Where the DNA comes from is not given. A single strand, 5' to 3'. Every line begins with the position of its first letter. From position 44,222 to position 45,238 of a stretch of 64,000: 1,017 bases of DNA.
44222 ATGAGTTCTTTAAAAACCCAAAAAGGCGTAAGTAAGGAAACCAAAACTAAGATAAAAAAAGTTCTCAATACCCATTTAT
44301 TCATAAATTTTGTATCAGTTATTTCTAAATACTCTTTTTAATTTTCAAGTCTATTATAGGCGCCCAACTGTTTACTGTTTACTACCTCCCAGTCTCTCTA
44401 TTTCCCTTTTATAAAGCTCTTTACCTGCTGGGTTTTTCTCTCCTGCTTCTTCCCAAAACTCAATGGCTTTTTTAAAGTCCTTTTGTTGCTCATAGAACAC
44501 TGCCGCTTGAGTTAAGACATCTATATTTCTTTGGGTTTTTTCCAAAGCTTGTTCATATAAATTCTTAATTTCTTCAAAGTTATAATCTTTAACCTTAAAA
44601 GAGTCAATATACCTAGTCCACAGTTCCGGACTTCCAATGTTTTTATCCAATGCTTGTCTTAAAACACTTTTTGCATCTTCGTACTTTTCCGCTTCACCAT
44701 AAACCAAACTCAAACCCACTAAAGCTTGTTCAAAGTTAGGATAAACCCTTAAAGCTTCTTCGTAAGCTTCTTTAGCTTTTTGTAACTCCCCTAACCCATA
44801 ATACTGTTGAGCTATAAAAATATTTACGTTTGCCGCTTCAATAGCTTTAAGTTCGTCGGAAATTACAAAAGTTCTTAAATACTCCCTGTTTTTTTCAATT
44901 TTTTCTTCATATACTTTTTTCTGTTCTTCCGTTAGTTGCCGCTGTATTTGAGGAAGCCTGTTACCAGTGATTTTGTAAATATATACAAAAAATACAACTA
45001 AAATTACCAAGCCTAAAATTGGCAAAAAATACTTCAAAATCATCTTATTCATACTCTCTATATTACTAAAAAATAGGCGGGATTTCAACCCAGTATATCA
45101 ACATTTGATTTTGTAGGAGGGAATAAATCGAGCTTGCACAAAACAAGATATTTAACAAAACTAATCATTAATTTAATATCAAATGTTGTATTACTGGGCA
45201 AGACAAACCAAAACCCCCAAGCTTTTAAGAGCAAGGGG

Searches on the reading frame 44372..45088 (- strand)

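Call 70: search_protein_families(library=pfam, proteins=[window:44372-45088:-], max_evalue=0.0001)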
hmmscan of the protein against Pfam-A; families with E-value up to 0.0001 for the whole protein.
window:44372-45088:- (238 aa): 14 families
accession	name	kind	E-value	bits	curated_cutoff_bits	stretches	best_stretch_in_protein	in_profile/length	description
PF13428.12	TPR_14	-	4e-15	55.3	23.5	0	92-126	7-41/44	Tetratricopeptide repeat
PF07719.23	TPR_2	-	2.6e-14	52.5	27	1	91-118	6-33/34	Tetratricopeptide repeat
PF14559.12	TPR_19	-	6.8e-12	46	25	1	99-156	4-61/68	Tetratricopeptide repeat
PF00515.34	TPR_1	-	2.2e-10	40.3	27.8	1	92-119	7-34/34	Tetratricopeptide repeat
PF13181.12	TPR_8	-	1.5e-08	34.6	25.7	0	89-118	4-33/34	Tetratricopeptide repeat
PF13424.12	TPR_12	-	2.3e-08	34.5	30.1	1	85-148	2-73/77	Tetratricopeptide repeat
PF13431.12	TPR_17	-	2.3e-08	34.1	24.4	0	177-210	1-34/34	Tetratricopeptide repeat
PF23914.1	TPR_CcmH_CycH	-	3.6e-08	33.9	42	0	173-221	105-153/158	Cytochrome c-type biogenesis protein H TPR domain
PF13432.12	TPR_16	-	7.1e-08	33.2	32.7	1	93-154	4-65/65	Tetratricopeptide repeat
PF13174.12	TPR_6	-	4.4e-07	30.6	26.3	0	92-118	6-32/33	Tetratricopeptide repeat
PF23241.1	HAT_PRP39_C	-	1.2e-06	29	33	1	139-226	44-130/139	PRP39 C-terminal HAT repeat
PF13374.12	TPR_10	-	1.3e-06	28.6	27.5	0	123-148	5-30/42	Tetratricopeptide repeat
PF13176.12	TPR_7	-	8.7e-06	25.9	27.9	0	97-116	3-22/36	Tetratricopeptide repeat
PF23240.1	HAT_PRP39_N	-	1.8e-05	25.3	27.7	1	100-187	28-120/168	PRP39 N-terminal HAT repeat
